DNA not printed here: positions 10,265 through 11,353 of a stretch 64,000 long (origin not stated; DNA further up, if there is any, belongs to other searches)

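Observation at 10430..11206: Stand-alone Rel/SpoT-type HD domain with the catalytic HD dyad degenerated to HA, inside a glycan locus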

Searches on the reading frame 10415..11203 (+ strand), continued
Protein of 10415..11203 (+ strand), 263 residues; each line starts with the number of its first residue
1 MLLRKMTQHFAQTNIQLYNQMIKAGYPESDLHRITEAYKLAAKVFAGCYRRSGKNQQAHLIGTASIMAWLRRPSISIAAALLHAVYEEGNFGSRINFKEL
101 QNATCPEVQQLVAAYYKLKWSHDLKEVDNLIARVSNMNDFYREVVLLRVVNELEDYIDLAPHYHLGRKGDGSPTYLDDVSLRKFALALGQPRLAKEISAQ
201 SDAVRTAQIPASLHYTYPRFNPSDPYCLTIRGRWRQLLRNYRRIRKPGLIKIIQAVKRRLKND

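Call 71: find_homologous_proteins(query=A2, max_evalue=0.001)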
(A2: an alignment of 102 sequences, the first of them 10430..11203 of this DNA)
Query A2 (102 sequences) (258 aa, profile of the alignment): 1140 proteins with E <= 0.001 among 5860 candidates; the best 120 are listed.
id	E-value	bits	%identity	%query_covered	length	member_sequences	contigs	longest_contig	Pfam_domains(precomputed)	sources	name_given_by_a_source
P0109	3.2e-117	409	33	80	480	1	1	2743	PF13328.13,PF20680.4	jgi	jgi:(p)ppGpp synthase/HD superfamily hydrolase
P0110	2.3e-111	389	34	82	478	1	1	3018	PF13328.13,PF20680.4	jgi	jgi:hypothetical protein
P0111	2.4e-107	376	33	96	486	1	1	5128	PF20680.4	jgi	jgi:hypothetical protein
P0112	2.2e-95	337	41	79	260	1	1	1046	PF13328.13,PF20680.4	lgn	-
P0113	6.0e-95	336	37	79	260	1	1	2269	PF13328.13,PF20680.4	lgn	-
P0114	8.9e-95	335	40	79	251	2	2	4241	PF13328.13,PF20680.4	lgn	-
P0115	9.5e-95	335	37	79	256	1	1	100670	PF13328.13,PF20680.4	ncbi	-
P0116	1.5e-94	334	36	79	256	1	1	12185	PF13328.13,PF20680.4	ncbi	-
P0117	4.8e-94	333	37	80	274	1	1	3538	PF13328.13,PF20680.4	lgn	-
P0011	7.0e-94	332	40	79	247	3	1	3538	PF13328.13,PF20680.4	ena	-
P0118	1.3e-93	331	37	79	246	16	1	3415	PF13328.13,PF20680.4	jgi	jgi:(p)ppGpp synthase/HD superfamily hydrolase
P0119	1.6e-93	331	37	79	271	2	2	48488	PF13328.13,PF20680.4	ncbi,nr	ncbi:MAG: HD domain-containing protein [Scytonema sp. RU_4_4]|nr:HD domain-containing protein [Scyto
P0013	3.2e-93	330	41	60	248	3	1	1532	PF13328.13,PF20680.4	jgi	jgi:(p)ppGpp synthase/HD superfamily hydrolase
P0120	4.0e-93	330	39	79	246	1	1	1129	PF13328.13,PF20680.4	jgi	jgi:(p)ppGpp synthase/HD superfamily hydrolase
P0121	9.4e-93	328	37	79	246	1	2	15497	PF13328.13,PF20680.4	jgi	jgi:(p)ppGpp synthase/HD superfamily hydrolase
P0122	1.4e-92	328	34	85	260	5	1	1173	PF13328.13,PF20680.4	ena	-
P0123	1.4e-92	328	37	79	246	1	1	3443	PF13328.13,PF20680.4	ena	-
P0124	1.5e-92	328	37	79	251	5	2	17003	PF13328.13,PF20680.4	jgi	jgi:(p)ppGpp synthase/HD superfamily hydrolase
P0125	1.5e-92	328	36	79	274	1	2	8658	PF13328.13,PF20680.4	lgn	-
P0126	1.9e-92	327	35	79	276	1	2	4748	PF13328.13,PF20680.4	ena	-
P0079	2.2e-92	327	34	79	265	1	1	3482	PF13328.13,PF20680.4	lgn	-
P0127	2.5e-92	327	33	85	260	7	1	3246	PF13328.13,PF20680.4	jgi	jgi:(p)ppGpp synthase/HD superfamily hydrolase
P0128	3.0e-92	327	37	79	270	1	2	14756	PF13328.13,PF20680.4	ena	-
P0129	4.1e-92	326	36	79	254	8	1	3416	PF13328.13,PF20680.4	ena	-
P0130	4.8e-92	326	33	82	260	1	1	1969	PF13328.13,PF20680.4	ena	-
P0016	8.9e-92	325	35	92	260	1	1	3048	PF13328.13,PF20680.4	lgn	-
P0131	9.6e-92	325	38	59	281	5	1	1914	PF13328.13,PF20680.4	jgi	jgi:(p)ppGpp synthase/HD superfamily hydrolase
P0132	9.8e-92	325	37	79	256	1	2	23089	PF13328.13,PF20680.4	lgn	-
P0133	1.1e-91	325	36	79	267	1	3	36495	PF13328.13,PF20680.4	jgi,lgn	jgi:(p)ppGpp synthase/HD superfamily hydrolase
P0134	1.3e-91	325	34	88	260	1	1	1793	PF13328.13,PF20680.4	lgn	-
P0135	1.3e-91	325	40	79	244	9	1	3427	PF13328.13,PF20680.4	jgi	jgi:(p)ppGpp synthase/HD superfamily hydrolase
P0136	1.7e-91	324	35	81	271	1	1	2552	PF13328.13,PF20680.4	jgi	jgi:(p)ppGpp synthase/HD superfamily hydrolase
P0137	1.9e-91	324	36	81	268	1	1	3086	PF13328.13,PF20680.4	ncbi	-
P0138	1.9e-91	324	37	79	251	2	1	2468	PF13328.13,PF20680.4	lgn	-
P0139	2.1e-91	324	39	79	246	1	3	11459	PF13328.13,PF20680.4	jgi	jgi:(p)ppGpp synthase/HD superfamily hydrolase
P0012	2.1e-91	324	40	79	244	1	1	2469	PF13328.13,PF20680.4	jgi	jgi:(p)ppGpp synthase/HD superfamily hydrolase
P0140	2.2e-91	324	36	80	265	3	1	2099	PF13328.13,PF20680.4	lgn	-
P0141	2.3e-91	324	36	81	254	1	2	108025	PF13328.13,PF20680.4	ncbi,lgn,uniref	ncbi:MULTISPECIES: DUF6817 domain-containing protein [Aerosakkonema]|uniref:DUF6817 domain-containin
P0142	2.4e-91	324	34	79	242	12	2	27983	PF13328.13,PF20680.4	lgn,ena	-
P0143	2.5e-91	324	35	81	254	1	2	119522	PF13328.13,PF20680.4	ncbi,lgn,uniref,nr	ncbi:HD domain-containing protein [Planktothrix sp. FACHB-1355]|uniref:HD domain-containing protein 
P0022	2.8e-91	324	40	79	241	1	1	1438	PF13328.13,PF20680.4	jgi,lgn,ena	-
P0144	2.8e-91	324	36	81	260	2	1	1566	PF13328.13,PF20680.4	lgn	-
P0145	3.2e-91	323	36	79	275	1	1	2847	PF13328.13,PF20680.4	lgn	-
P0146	3.4e-91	323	38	59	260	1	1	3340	PF13328.13,PF20680.4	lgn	-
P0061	3.9e-91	323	35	81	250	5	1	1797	PF13328.13,PF20680.4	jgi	-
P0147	4.0e-91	323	38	79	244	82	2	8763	PF13328.13,PF20680.4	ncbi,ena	-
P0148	4.1e-91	323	34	81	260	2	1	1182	PF13328.13,PF20680.4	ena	-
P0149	4.9e-91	323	36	80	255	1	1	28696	PF13328.13,PF20680.4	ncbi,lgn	-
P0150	4.9e-91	323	32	81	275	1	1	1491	PF13328.13,PF20680.4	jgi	jgi:(p)ppGpp synthase/HD superfamily hydrolase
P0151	5.0e-91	323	36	79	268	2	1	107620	PF13328.13,PF20680.4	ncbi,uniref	ncbi:DUF6817 domain-containing protein [Aerosakkonemataceae cyanobacterium BLCC-F154]|uniref:DUF6817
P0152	5.6e-91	323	36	78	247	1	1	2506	PF13328.13,PF20680.4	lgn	-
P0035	5.7e-91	323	36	88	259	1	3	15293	PF13328.13,PF20680.4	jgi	jgi:hypothetical protein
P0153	6.6e-91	322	36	79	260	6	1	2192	PF13328.13,PF20680.4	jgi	jgi:(p)ppGpp synthase/HD superfamily hydrolase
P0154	7.2e-91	322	34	85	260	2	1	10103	PF13328.13,PF20680.4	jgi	jgi:(p)ppGpp synthase/HD superfamily hydrolase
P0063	7.4e-91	322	34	79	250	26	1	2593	PF13328.13,PF20680.4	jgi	jgi:(p)ppGpp synthase/HD superfamily hydrolase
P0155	7.4e-91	322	35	81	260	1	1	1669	PF13328.13,PF20680.4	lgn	-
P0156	7.6e-91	322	33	92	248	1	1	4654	PF13328.13,PF20680.4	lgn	-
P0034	8.5e-91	322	36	81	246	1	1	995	PF13328.13,PF20680.4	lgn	-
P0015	8.5e-91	322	39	80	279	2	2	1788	PF13328.13,PF20680.4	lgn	-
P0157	8.7e-91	322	35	88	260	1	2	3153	PF13328.13,PF20680.4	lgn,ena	-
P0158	8.8e-91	322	36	79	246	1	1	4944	PF13328.13,PF20680.4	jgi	jgi:(p)ppGpp synthase/HD superfamily hydrolase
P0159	8.9e-91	322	33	88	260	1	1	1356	PF13328.13,PF20680.4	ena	-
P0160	9.0e-91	322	35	79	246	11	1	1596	PF13328.13,PF20680.4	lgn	-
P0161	9.5e-91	322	37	80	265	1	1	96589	PF20680.4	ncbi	-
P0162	9.6e-91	322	34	79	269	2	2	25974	PF13328.13,PF20680.4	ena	-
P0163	9.9e-91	322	34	85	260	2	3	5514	PF13328.13,PF20680.4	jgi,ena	-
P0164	1.0e-90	322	32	96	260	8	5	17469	PF13328.13,PF20680.4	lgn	-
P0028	1.1e-90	322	45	58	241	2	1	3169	PF13328.13,PF20680.4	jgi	jgi:(p)ppGpp synthase/HD superfamily hydrolase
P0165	1.1e-90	322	36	79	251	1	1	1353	PF13328.13,PF20680.4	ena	-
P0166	1.2e-90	322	36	79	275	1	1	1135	PF13328.13,PF20680.4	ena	-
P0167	1.2e-90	322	36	81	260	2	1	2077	PF13328.13,PF20680.4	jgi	jgi:(p)ppGpp synthase/HD superfamily hydrolase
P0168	1.3e-90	321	36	79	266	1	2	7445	PF13328.13,PF20680.4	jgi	jgi:(p)ppGpp synthase/HD superfamily hydrolase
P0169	1.3e-90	321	35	61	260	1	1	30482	PF13328.13,PF20680.4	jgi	jgi:(p)ppGpp synthase/HD superfamily hydrolase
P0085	1.6e-90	321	34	80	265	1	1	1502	PF13328.13,PF20680.4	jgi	jgi:(p)ppGpp synthase/HD superfamily hydrolase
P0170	1.7e-90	321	34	91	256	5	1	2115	PF13328.13,PF20680.4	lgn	-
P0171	1.8e-90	321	33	82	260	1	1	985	PF13328.13,PF20680.4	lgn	-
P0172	1.9e-90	321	36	80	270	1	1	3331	PF13328.13,PF20680.4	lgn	-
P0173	2.0e-90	321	33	79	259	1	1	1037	PF13328.13,PF20680.4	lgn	-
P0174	2.5e-90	320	35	80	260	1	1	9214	PF13328.13,PF20680.4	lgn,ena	-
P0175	2.7e-90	320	38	79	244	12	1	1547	PF13328.13,PF20680.4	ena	-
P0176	2.7e-90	320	31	96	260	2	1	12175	PF13328.13,PF20680.4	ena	-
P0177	3.0e-90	320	36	79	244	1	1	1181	PF13328.13,PF20680.4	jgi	-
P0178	3.1e-90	320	36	79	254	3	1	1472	PF13328.13,PF20680.4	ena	-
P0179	3.1e-90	320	40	61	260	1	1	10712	PF13328.13,PF20680.4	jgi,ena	-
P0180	3.3e-90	320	37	79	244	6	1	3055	PF13328.13,PF20680.4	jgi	jgi:(p)ppGpp synthase/HD superfamily hydrolase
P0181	3.4e-90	320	34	85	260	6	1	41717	PF13328.13,PF20680.4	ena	-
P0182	3.6e-90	320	35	91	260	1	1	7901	PF13328.13,PF20680.4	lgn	-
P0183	4.1e-90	320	34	91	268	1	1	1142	PF13328.13,PF20680.4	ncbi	-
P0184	4.1e-90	320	40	79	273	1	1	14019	PF13328.13,PF20680.4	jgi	jgi:(p)ppGpp synthase/HD superfamily hydrolase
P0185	4.3e-90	320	35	79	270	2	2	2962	PF13328.13,PF20680.4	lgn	-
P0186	4.3e-90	320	40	59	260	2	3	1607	PF13328.13,PF20680.4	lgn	-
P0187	4.4e-90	320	38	61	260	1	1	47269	PF13328.13,PF20680.4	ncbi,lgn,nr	ncbi:MAG TPA: HD domain-containing protein [Vicinamibacterales bacterium]|nr:HD domain-containing pr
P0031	4.7e-90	320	39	79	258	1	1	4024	PF13328.13,PF20680.4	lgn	-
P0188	4.9e-90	319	37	81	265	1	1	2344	PF13328.13,PF20680.4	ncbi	-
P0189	5.0e-90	319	35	88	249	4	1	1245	PF13328.13,PF20680.4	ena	-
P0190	5.3e-90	319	33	85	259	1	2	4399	PF13328.13,PF20680.4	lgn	-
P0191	5.8e-90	319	34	85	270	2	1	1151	PF13328.13,PF20680.4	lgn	-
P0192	5.9e-90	319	37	61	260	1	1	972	PF13328.13,PF20680.4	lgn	-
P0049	6.4e-90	319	35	85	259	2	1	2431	PF13328.13,PF20680.4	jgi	jgi:(p)ppGpp synthase/HD superfamily hydrolase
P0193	9.5e-90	319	38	60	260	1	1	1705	PF13328.13,PF20680.4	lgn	-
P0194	1.2e-89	318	34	97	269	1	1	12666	PF13328.13,PF20680.4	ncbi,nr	ncbi:MAG TPA: HD domain-containing protein [Vicinamibacterales bacterium]|nr:HD domain-containing pr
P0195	1.2e-89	318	39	78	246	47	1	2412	PF13328.13,PF20680.4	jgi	-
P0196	1.2e-89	318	38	81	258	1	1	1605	PF13328.13,PF20680.4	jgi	jgi:(p)ppGpp synthase/HD superfamily hydrolase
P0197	1.2e-89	318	37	79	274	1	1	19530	PF13328.13,PF20680.4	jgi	jgi:(p)ppGpp synthase/HD superfamily hydrolase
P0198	1.3e-89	318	34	79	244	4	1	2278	PF13328.13,PF20680.4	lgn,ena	-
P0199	1.3e-89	318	36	79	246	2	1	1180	PF13328.13,PF20680.4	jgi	jgi:(p)ppGpp synthase/HD superfamily hydrolase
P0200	1.5e-89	318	38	79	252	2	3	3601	PF13328.13,PF20680.4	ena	-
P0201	1.5e-89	318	36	79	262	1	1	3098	PF13328.13,PF20680.4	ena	-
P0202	1.6e-89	318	38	88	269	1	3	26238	PF13328.13,PF20680.4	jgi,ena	jgi:(p)ppGpp synthase/HD superfamily hydrolase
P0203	1.9e-89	318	35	85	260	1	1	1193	PF13328.13,PF20680.4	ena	-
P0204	2.0e-89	318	32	97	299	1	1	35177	PF13328.13,PF20680.4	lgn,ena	-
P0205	2.1e-89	317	38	78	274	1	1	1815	PF13328.13,PF20680.4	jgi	jgi:(p)ppGpp synthase/HD superfamily hydrolase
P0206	2.6e-89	317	31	97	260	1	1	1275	PF13328.13,PF20680.4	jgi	jgi:(p)ppGpp synthase/HD superfamily hydrolase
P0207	2.6e-89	317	38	81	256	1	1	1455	PF13328.13,PF20680.4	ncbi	-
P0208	2.8e-89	317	40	80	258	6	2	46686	PF13328.13,PF20680.4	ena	-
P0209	2.8e-89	317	35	61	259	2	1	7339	PF13328.13,PF20680.4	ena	-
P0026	3.1e-89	317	34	90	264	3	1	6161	PF13328.13,PF20680.4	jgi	jgi:(p)ppGpp synthase/HD superfamily hydrolase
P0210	3.1e-89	317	35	85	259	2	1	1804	PF13328.13,PF20680.4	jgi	jgi:(p)ppGpp synthase/HD superfamily hydrolase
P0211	3.1e-89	317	39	79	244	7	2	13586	PF13328.13,PF20680.4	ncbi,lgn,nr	ncbi:MAG TPA: HD domain-containing protein [Methylomirabilota bacterium]|nr:HD domain-containing pro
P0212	3.3e-89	317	37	78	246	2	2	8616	PF13328.13,PF20680.4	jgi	jgi:(p)ppGpp synthase/HD superfamily hydrolase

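Call 97: search_protein_representatives(alignment_id=A2)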
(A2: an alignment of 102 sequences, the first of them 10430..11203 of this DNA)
Query: 102 sequences, 248 profile positions. Proteins with E-value up to 0.001 (for the whole library): 7772; up to 1e-10: 1627; up to 1e-30: 869. The best 150 are listed.
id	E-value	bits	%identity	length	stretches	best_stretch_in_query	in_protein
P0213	1.9e-158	541.9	-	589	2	1-241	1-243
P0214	1.5e-156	535.7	-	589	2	3-239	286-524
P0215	1.5e-152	522.6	-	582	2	2-244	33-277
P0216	1.2e-147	506.6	-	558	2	2-234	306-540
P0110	7.2e-112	389.3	-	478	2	3-242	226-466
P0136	5.4e-92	324.2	-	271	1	2-243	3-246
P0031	1.5e-90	319.5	-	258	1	1-233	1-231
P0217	6.4e-89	314.2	-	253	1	1-239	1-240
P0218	3.6e-88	311.7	-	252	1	3-241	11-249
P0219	4.8e-88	311.3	-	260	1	1-235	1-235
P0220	4.4e-87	308.1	-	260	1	3-241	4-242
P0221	5.8e-87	307.7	-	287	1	2-239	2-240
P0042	1.7e-86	306.2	-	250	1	3-245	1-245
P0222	7.7e-86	304.1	-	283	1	4-243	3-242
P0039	2.8e-85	302.3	-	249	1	1-239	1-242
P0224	1.1e-83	297.0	-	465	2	3-244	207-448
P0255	1.0e-76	274.2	-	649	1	1-236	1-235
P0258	2.5e-76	272.9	-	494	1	2-227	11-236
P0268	3.6e-75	269.1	-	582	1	3-220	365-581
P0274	1.1e-74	267.6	-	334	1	4-244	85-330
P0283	3.8e-74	265.8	-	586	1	3-241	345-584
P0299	1.1e-72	260.9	-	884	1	4-229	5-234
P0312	1.1e-71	257.7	-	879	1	2-225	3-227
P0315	1.4e-71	257.3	-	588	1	3-243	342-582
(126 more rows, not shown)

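Call 98: search_protein_families(library=pfam, proteins=[P0255, P0258, P0268, P0283, P0315, P0299, P0312, P0224, P0213, P0274], max_evalue=0.0001)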
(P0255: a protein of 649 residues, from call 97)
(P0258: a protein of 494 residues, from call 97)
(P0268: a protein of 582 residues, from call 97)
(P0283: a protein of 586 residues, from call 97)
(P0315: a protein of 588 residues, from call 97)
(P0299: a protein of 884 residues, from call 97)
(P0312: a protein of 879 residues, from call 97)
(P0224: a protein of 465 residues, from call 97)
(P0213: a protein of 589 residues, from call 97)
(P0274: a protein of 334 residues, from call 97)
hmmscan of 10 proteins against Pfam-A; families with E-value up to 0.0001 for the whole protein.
P0255 (649 aa): 3 families
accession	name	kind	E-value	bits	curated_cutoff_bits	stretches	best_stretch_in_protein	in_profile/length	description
PF08245.18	Mur_ligase_M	-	4.4e-33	115.4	24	1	289-474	1-199/200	Mur ligase middle domain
PF20680.3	DUF6817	-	1.8e-10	41.2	25.2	1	47-115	14-80/85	Domain of unknown function (DUF6817)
PF13328.12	HD_4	-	1.6e-06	28.3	27.2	1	31-108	1-67/156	HD domain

P0258 (494 aa): 11 families
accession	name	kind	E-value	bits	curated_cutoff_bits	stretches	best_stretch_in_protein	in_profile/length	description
PF01370.27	Epimerase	-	8.5e-31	107.6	20.9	1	246-406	1-169/240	NAD dependent epimerase/dehydratase family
PF16363.11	GDP_Man_Dehyd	-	2.9e-17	63.6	27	1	247-405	1-179/332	GDP-mannose 4,6 dehydratase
PF01073.25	3Beta_HSD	-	8.5e-16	58.2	22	1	247-370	1-133/280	3-beta hydroxysteroid dehydrogenase/isomerase family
PF13460.12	NAD_binding_10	-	1.2e-14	55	27.2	1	250-421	1-158/184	NAD(P)H-binding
PF04321.23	RmlD_sub_bind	-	3.9e-10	39.7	27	1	245-396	2-142/287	RmlD substrate binding domain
PF07993.18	NAD_binding_4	-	4.6e-08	33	20.1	1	301-409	84-207/258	Male sterility protein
PF20680.3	DUF6817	-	6.3e-08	33.1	25.2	1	50-124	8-80/85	Domain of unknown function (DUF6817)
PF13328.12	HD_4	-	1.1e-07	32.2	27.2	1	40-92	1-53/156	HD domain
PF02719.21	Polysacc_synt_2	-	5.8e-07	29.4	20.2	1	246-354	1-129/293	Polysaccharide biosynthesis protein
PF00106.31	adh_short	-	4e-06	26.9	26.6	1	245-353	2-136/195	short chain dehydrogenase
PF05368.20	NmrA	-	4.6e-05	23.6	27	1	245-351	4-105/298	NmrA-like family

P0268 (582 aa): 4 families
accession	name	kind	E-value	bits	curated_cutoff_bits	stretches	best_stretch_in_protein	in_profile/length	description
PF20680.3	DUF6817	-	8.3e-14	51.9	25.2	1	402-480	7-83/85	Domain of unknown function (DUF6817)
PF00535.33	Glycos_transf_2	-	5.1e-12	46.5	23.3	1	4-130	1-128/168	Glycosyl transferase family 2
PF13328.12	HD_4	-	3.3e-06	27.4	27.2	1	393-445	1-53/156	HD domain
PF10111.15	Glyco_tranf_2_2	-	2e-05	24.6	27.3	0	10-93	9-94/276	Glycosyltransferase like family 2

P0283 (586 aa): 4 families
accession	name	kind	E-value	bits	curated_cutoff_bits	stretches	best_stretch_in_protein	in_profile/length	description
PF00535.33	Glycos_transf_2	-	1.7e-23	83.8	23.3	1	11-128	1-115/168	Glycosyl transferase family 2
PF13641.12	Glyco_tranf_2_3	-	2.5e-12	47.7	27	1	9-231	2-211/230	Glycosyltransferase like family 2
PF20680.3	DUF6817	-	1.6e-11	44.6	25.2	1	387-460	12-83/85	Domain of unknown function (DUF6817)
PF13328.12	HD_4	-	1.3e-08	35.2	27.2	1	373-483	1-101/156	HD domain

P0315 (588 aa): 5 families
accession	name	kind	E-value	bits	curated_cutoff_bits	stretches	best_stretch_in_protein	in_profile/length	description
PF00535.33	Glycos_transf_2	-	1.3e-17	64.7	23.3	1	16-189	10-167/168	Glycosyl transferase family 2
PF20680.3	DUF6817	-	1e-13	51.7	25.2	1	379-455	7-81/85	Domain of unknown function (DUF6817)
PF13641.12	Glyco_tranf_2_3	-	3e-09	37.7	27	1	6-235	3-220/230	Glycosyltransferase like family 2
PF13328.12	HD_4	-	1.1e-07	32.2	27.2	1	370-457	1-77/156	HD domain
PF10111.15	Glyco_tranf_2_2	-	5.1e-07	29.9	27.3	1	32-108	28-106/276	Glycosyltransferase like family 2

P0299 (884 aa): 4 families
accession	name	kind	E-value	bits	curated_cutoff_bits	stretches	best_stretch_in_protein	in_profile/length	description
PF00501.34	AMP-binding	-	2.5e-61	208.1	29.9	1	279-630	1-384/384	AMP-binding enzyme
PF00550.31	PP-binding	-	1.9e-16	60.5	20.8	1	792-852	2-62/67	Phosphopantetheine attachment site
PF13193.12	AMP-binding_C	-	4e-14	53.7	24.5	1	687-762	1-76/76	AMP-binding enzyme C-terminal domain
PF20680.3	DUF6817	-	1e-12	48.5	25.2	1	42-117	8-81/85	Domain of unknown function (DUF6817)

P0312 (879 aa): 5 families
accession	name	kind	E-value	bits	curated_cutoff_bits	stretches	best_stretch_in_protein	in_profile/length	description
PF00501.34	AMP-binding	-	1.2e-59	202.5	29.9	1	268-616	2-384/384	AMP-binding enzyme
PF00550.31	PP-binding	-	4e-18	65.9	20.8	1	779-841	3-67/67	Phosphopantetheine attachment site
PF13193.12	AMP-binding_C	-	1.3e-12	48.9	24.5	1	673-748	1-76/76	AMP-binding enzyme C-terminal domain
PF20680.3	DUF6817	-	3.5e-12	46.7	25.2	1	43-117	9-81/85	Domain of unknown function (DUF6817)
PF13328.12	HD_4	-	1e-06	29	27.2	1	32-119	1-77/156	HD domain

P0224 (465 aa): 2 families
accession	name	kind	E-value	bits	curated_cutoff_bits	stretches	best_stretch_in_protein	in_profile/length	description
PF20680.3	DUF6817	-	1.9e-12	47.6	25.2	0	52-114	19-78/85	Domain of unknown function (DUF6817)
PF13328.12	HD_4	-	1.6e-10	41.3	27.2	0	236-286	2-52/156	HD domain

P0213 (589 aa): 2 families
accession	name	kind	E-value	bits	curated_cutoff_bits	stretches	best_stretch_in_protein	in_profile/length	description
PF20680.3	DUF6817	-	2.2e-22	79.4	25.2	2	47-117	14-82/85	Domain of unknown function (DUF6817)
PF13328.12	HD_4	-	8.1e-18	65.1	27.2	2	352-476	1-125/156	HD domain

P0274 (334 aa): 2 families
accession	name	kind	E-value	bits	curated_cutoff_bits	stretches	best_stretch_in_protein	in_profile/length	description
PF20680.3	DUF6817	-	5.3e-10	39.7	25.2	1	127-199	13-83/85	Domain of unknown function (DUF6817)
PF13328.12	HD_4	-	7.1e-05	23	27.2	0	116-196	5-74/156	HD domain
